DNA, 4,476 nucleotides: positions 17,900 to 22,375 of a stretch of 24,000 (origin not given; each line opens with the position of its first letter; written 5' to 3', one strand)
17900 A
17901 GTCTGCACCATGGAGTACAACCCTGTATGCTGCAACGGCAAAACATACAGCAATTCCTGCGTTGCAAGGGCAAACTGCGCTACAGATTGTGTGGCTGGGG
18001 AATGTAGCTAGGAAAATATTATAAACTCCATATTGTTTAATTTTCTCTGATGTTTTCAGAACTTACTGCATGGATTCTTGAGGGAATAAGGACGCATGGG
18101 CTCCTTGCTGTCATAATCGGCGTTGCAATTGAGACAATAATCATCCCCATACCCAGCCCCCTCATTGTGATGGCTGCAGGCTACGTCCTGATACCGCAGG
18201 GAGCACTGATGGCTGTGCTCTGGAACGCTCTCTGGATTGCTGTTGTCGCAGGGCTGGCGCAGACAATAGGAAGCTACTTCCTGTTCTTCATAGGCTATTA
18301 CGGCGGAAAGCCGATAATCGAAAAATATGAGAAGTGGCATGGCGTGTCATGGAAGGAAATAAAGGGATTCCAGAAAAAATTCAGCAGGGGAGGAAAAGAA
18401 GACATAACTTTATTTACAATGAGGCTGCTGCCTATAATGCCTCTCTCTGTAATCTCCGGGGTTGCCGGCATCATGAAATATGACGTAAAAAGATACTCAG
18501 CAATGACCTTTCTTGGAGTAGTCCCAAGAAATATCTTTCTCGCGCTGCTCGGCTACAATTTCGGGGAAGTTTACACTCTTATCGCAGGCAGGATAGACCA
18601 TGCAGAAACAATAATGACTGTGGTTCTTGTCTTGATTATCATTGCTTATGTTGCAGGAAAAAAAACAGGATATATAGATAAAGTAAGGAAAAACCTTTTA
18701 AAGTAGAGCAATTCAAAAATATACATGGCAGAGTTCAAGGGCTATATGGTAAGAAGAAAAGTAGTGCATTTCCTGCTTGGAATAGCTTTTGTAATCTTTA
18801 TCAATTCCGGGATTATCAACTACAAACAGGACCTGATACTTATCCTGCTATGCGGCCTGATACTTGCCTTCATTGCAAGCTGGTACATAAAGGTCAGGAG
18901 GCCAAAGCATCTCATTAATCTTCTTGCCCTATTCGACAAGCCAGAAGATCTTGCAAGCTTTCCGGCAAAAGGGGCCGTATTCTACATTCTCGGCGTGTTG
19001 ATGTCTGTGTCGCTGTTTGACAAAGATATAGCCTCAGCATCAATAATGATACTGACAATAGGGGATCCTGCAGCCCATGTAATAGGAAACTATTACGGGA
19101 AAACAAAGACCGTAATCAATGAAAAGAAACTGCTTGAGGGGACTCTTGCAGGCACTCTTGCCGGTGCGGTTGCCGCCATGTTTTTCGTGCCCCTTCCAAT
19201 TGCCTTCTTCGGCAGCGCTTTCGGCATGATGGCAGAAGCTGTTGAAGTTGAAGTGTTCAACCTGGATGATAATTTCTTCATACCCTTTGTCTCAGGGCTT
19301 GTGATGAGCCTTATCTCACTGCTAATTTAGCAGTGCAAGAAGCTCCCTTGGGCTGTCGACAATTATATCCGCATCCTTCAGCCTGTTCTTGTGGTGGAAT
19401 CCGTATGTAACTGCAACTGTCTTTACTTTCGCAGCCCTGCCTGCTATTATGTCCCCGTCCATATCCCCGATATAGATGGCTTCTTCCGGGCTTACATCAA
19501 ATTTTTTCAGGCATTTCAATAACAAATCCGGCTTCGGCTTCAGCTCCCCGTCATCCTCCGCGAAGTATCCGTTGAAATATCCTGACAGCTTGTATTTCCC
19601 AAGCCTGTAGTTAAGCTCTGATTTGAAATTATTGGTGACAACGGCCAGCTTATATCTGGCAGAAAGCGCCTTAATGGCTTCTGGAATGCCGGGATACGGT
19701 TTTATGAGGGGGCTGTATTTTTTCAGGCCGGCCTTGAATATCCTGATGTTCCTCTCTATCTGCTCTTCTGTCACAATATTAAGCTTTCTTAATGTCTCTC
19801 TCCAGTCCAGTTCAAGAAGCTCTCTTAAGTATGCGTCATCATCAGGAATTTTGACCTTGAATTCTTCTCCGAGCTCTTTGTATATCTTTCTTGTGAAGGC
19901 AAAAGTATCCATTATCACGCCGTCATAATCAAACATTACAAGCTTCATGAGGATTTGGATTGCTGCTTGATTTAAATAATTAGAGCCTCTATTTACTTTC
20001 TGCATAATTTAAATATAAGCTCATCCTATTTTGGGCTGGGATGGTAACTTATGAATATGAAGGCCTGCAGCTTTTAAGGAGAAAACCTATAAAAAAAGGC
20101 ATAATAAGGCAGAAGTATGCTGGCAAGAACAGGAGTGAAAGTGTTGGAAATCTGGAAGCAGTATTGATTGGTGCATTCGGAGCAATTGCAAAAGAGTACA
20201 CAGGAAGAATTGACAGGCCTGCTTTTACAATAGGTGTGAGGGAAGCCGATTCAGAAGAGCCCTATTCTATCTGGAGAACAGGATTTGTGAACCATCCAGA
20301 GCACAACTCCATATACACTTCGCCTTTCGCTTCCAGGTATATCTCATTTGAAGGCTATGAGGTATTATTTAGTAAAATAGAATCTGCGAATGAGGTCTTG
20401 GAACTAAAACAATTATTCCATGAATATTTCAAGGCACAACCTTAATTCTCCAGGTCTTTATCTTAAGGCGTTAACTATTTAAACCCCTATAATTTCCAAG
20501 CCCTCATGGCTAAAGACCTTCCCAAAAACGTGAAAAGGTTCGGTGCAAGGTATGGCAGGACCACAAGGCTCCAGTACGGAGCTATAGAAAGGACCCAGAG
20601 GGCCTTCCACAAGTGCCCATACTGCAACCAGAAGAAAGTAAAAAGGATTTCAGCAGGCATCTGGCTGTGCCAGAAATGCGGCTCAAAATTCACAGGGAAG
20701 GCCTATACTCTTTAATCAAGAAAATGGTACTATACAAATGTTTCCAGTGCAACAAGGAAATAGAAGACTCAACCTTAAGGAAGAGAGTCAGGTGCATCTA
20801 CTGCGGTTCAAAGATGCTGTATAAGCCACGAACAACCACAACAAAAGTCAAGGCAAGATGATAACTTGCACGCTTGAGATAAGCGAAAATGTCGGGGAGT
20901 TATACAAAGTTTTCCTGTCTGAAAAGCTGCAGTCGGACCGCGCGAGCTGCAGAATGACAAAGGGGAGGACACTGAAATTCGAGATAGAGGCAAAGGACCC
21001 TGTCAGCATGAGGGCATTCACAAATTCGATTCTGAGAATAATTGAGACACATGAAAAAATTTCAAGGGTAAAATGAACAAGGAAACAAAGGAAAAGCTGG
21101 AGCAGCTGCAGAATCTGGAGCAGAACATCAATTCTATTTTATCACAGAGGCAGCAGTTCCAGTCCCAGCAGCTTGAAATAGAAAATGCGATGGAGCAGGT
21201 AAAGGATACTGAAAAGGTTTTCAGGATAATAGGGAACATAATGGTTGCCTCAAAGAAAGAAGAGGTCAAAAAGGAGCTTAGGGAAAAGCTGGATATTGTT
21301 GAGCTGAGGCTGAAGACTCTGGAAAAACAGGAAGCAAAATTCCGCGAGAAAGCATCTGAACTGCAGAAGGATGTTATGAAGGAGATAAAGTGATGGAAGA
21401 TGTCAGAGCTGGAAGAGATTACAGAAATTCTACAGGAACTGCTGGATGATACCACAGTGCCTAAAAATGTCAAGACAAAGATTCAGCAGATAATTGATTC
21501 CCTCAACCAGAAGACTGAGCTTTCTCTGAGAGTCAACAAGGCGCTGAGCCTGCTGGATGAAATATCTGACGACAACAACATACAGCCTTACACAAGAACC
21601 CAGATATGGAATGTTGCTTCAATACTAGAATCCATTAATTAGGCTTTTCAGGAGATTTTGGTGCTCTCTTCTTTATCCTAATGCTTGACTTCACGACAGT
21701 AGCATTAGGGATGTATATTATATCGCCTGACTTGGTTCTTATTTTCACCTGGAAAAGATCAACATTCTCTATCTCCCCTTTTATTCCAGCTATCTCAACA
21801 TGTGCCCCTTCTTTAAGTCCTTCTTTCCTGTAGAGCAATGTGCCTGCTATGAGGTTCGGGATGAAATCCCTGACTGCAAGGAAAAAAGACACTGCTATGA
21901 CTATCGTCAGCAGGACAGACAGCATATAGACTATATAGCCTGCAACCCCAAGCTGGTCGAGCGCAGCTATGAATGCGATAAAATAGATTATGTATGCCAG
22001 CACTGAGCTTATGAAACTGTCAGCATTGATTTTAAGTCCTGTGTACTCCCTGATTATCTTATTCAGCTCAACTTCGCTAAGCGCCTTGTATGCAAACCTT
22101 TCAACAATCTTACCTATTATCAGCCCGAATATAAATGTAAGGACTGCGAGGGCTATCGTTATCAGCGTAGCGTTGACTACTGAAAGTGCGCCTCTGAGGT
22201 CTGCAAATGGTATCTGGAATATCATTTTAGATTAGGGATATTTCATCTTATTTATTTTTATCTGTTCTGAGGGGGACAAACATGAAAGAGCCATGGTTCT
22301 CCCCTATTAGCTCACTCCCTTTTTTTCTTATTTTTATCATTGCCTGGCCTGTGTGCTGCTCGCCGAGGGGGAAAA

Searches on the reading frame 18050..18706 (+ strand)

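Call 67: search_protein_families(library=pfam, proteins=[window:18050-18706:+], max_evalue=1)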
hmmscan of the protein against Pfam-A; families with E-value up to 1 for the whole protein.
window:18050-18706:+ (218 aa): 2 families
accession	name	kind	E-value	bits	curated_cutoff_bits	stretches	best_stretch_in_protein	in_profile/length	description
PF09335.16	VTT_dom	-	9.2e-17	62.1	33.9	1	34-169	1-122/123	VTT domain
PF00552.27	IN_DBD_C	-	0.11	12.2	21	1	35-52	14-31/45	Integrase DNA binding domain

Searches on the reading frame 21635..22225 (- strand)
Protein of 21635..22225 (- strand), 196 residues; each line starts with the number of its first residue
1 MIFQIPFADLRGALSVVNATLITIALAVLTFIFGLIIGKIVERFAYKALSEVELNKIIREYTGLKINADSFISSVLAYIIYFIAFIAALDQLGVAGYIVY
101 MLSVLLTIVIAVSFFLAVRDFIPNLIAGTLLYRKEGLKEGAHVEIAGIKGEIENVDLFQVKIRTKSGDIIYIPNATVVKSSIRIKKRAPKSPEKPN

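Call 67: search_protein_families(library=pfam, proteins=[window:21635-22225:-], max_evalue=1)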
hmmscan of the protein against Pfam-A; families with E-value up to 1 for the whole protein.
window:21635-22225:- (196 aa): 4 families
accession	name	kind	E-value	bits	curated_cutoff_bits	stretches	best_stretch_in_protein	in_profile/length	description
PF00924.24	MS_channel_2nd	-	2.9e-12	46.9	20.2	1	121-182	2-63/68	Mechanosensitive ion channel, beta-domain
PF05552.17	MS_channel_1st_1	-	0.019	15.3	22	1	17-55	10-48/50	Mechanosensitive ion channel, conserved TM helix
PF21088.3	MS_channel_1st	-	0.087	13.3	23.1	1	75-94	2-21/42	Mechanosensitive ion channel, transmembrane helices 2/3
PF24551.1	SH3_Rv0428c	-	0.11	13.1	27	1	148-178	24-52/55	Probable histone acetyltransferase Rv0428c SH3 domain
